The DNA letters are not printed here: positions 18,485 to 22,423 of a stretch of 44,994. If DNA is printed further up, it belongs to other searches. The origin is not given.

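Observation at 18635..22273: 1212-aa protein built from about 38 copies of a 22-residue Ala/Val/Thr repeat: a candidate ultra-regular beta-solenoid fibre of no family I recognise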

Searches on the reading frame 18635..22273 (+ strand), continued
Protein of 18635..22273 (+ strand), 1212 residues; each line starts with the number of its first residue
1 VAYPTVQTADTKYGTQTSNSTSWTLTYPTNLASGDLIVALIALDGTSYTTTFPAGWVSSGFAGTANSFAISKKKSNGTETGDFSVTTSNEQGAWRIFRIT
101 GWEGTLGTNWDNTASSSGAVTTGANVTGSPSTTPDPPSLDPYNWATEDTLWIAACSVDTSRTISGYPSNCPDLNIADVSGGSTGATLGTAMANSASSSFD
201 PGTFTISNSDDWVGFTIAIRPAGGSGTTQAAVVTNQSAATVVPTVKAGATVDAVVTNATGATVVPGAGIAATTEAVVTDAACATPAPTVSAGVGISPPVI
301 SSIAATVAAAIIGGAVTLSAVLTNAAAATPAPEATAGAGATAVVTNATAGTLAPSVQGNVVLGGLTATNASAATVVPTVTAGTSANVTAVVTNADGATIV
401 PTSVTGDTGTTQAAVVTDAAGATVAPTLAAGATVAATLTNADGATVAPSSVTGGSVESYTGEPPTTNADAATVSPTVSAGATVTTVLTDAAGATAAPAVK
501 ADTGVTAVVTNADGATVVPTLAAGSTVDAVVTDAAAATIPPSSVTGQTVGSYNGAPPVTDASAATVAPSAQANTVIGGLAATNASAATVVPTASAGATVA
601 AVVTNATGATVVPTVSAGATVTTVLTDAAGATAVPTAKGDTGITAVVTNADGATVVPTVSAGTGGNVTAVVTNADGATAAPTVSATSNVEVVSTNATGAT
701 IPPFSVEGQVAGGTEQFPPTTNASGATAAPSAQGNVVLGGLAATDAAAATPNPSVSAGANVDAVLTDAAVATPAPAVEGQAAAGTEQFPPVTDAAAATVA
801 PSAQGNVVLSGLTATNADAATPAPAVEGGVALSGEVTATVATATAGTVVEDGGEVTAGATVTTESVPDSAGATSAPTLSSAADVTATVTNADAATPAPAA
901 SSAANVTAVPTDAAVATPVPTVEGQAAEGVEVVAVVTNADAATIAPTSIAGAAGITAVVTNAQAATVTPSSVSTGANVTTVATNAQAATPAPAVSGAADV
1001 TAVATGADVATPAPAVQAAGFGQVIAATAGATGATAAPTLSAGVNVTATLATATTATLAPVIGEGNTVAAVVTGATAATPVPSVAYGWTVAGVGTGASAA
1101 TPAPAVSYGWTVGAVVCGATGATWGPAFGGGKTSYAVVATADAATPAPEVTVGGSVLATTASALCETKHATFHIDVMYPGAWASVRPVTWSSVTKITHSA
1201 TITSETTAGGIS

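Call 61: search_solved_structures(query=L001:3577-3969:+, max_evalue=1)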
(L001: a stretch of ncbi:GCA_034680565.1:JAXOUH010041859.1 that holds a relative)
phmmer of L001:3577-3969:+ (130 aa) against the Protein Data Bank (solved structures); distinct sequences matched with E-value up to 1: 12.
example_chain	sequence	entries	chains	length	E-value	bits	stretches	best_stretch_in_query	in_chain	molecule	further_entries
8jou_a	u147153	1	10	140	4.7e-13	52.7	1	5-122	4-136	Virion-associated phage protein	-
5fgb_A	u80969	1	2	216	0.019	18.5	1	30-122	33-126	Anti-HCV E2 Fab HC84-1 light chain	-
5fgc_B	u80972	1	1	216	0.095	16.3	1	27-122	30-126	Anti-HCV E2 Fab HC33.8 light chain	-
9c39_K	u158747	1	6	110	0.14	15.7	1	30-93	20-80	Phage protein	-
9mt4_I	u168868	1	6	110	0.15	15.6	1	31-92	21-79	Phage protein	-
7we7_L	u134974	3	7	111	0.22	15.1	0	38-99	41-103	The light chain of Fab 282 | Light chain of XGv282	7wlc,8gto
7wog_B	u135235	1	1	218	0.41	14.2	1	27-122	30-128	553-49 VL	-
9dms_G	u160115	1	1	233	0.44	14.1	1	35-122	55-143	Fab6 light chain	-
9q6b_B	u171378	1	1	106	0.47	14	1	27-91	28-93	RP.093 Light Chain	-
6x9x_B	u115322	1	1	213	0.64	13.6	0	27-122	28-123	HC84.26 Fab Light Chain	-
8tgv_F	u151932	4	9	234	0.79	13.3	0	27-122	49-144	HC84.26 Light chain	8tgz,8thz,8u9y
2e9k_A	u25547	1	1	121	0.94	13.1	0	58-93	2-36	Protein MICAL-2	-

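Call 67: predict_structure(protein=window:19295-22270:+)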
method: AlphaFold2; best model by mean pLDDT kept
length: 992 residues; sequences in the alignment: 1
mean_pLDDT: 37.2   pTM: 0.29
mean pLDDT of the five models: 37.2, 35.0, 34.5, 25.9, 25.4
residues with pLDDT >= 90: 0; 70-90: 2; 50-70: 149; < 50: 841
segments of 3 or more residues with pLDDT < 50: 1-153, 161-165, 182-200, 209-371, 380-386, 400-402, 404-409, 485-568, 570-710, 720-722, 727-732, 743-745, 750-754, 764-778, 784-992
pLDDT, mean of each block of 10 residues (from residue 1): 30 41 41 43 40 34 29 27 27 27 28 30 33 38 41 49 48 52 44 45 50 45 44 40 32 40 40 37 42 38 41 36 34 31 36 39 42 50 48 52 48 53 59 61 62 64 58 54 45 32 29 29 26 28 26 28 30 25 28 26 28 28 29 32 30 31 36 31 42 41 42 53 48 57 51 52 47 41 39 28 28 27 26 26 25 24 31 25 24 26 27 27 28 28 27 30 33 32 30 29
secondary structure, 60 per line:
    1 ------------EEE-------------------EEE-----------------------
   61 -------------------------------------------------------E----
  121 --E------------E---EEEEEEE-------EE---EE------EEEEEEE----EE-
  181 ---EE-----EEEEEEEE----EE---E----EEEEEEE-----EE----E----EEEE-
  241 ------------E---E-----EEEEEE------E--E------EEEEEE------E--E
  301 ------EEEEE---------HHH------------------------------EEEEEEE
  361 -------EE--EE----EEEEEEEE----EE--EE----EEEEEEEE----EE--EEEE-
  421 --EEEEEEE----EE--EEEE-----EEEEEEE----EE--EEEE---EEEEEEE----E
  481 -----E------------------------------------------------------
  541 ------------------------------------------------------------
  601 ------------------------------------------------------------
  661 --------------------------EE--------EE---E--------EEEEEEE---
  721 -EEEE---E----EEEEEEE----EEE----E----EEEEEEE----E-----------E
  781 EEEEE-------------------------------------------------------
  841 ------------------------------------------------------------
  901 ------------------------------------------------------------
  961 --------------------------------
elements in order (helices of 4 or more, strands of 3 or more residues): E13-15 E35-37 E140-146 E167-173 E191-198 E213-219 E236-239 E263-268 E285-290 E307-311 E354-360 E378-385 E400-407 E416-419 E423-429 E438-441 E447-453 E462-465 E469-475 E711-717 E722-725 E734-740 E745-747 E757-763 E780-785

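Call 79: find_encoding_contigs(protein=P0013, flank=10000, max_places=2)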
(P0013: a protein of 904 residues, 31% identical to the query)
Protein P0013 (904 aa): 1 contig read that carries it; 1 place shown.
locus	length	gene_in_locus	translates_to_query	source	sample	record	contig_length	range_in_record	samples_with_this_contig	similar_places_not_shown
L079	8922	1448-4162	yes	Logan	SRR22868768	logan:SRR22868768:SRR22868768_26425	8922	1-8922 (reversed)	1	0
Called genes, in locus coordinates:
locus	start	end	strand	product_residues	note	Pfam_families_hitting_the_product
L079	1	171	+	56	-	?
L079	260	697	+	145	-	-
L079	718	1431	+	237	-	PF00722:Glyco_hydro_16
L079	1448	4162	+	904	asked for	-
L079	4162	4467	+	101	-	-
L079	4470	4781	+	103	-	PF01844:HNH (weak)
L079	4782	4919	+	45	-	-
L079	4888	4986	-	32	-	-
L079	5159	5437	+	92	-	-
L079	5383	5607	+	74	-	-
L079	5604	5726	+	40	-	-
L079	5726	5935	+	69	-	-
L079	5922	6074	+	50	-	-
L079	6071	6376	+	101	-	-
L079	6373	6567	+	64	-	-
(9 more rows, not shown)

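Call 80: find_encoding_contigs(protein=P0001, flank=10000, max_places=2)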
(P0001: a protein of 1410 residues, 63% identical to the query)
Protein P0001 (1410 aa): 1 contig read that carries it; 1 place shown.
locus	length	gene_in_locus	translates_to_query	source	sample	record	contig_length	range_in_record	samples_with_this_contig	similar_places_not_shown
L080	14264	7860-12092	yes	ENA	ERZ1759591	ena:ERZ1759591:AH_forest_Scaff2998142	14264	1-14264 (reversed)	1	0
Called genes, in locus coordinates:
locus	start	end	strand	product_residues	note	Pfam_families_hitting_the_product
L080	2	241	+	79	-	?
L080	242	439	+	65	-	-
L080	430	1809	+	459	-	PF04860:Phage_portal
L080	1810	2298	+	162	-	-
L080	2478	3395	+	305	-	PF01073:3Beta_HSD, PF01370:Epimerase, PF02719:Polysacc_synt_2, PF04321:RmlD_sub_bind (weak), PF07993:NAD_binding_4 (faint), PF13460:NAD_binding_10 (weak), PF16363:GDP_Man_Dehyd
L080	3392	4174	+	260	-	PF01370:Epimerase, PF07993:NAD_binding_4 (faint), PF02719:Polysacc_synt_2 (weak), PF16363:GDP_Man_Dehyd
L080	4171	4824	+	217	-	PF00535:Glycos_transf_2 (faint)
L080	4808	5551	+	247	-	-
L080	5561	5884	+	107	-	-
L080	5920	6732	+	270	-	PF00535:Glycos_transf_2 (weak), PF13641:Glyco_tranf_2_3 (weak)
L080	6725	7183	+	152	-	-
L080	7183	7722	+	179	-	PF01551:Peptidase_M23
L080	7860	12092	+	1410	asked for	-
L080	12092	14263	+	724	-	?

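Call 87: fold_search(model_id=the predicted structure, library=pdb)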
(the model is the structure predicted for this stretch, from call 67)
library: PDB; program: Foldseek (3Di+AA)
matches with E <= 10: 54; with E <= 0.001: 0
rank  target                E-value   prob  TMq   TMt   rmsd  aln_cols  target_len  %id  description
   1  5nxk_A                4.4e-01  0.06  0.06  0.15  20.2       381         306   14  L. reuteri 53608 SRRP (released 2018-03-21)
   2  5nxk_C                4.6e-01  0.05  0.06  0.13  20.4       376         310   13  L. reuteri 53608 SRRP (released 2018-03-21)
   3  9a7k_A                6.0e-01  0.06  0.06  0.11  24.1       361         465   12  Integrative model of SUFB-SUFD by crosslinking MS and deep learning (released 2024-09-18)
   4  5nxk_B                7.6e-01  0.04  0.06  0.15  20.1       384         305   14  L. reuteri 53608 SRRP (released 2018-03-21)
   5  5awg_A                1.7e+00  0.02  0.05  0.10  26.6       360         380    7  Crystal structure of Hg-bound SufB-SufC-SufD complex from Escherichia coli (released 2015-11-11)
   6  5uyt_A                1.9e+00  0.02  0.07  0.12  18.0       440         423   11  Crystal structure of ice binding protein from an Antarctic bacterium Flavobacteriaceae (released 2017-10-25)
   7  2b0r_A                2.4e+00  0.33  0.09  0.39   6.0       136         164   12  Crystal Structure of Cyclase-Associated Protein from Cryptosporidium parvum (released 2005-09-27)
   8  8iq9_A                2.4e+00  0.05  0.08  0.13  18.9       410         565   11  Crystal structure of trimeric K2-2 TSP in complex with tetrasaccharide and octasaccharide (released 2024-02-21)
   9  7xyc_A                2.4e+00  0.01  0.05  0.07  21.3       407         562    8  CryoEM structure of Klebsiella phage Kp7 type II tail fiber gp52 in vitro (released 2023-06-07)
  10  5awg_B                2.9e+00  0.04  0.07  0.15  22.1       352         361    7  Crystal structure of Hg-bound SufB-SufC-SufD complex from Escherichia coli (released 2015-11-11)
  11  4dn7_A                2.9e+00  0.02  0.06  0.11  23.9       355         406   10  CRYSTAL STRUCTURE OF putative ABC transporter, ATP-binding protein from Methanosarcina mazei Go1 (released 2012-02-22)
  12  9a7k_B                3.1e+00  0.02  0.06  0.11  22.6       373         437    9  Integrative model of SUFB-SUFD by crosslinking MS and deep learning (released 2024-09-18)
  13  5uyt_B                3.1e+00  0.01  0.05  0.09  23.3       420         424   12  Crystal structure of ice binding protein from an Antarctic bacterium Flavobacteriaceae (released 2017-10-25)
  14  3p4g_C                3.3e+00  0.02  0.07  0.15  17.0       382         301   12  X-ray crystal structure of a hyperactive, Ca2+-dependent, beta-helical antifreeze protein from an Antarctic bacterium (released 2011-04-27)
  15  1qq1                  3.6e+00  0.01  0.06  0.09  18.7       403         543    9  TAILSPIKE PROTEIN, MUTANT E359G (released 2000-04-12)
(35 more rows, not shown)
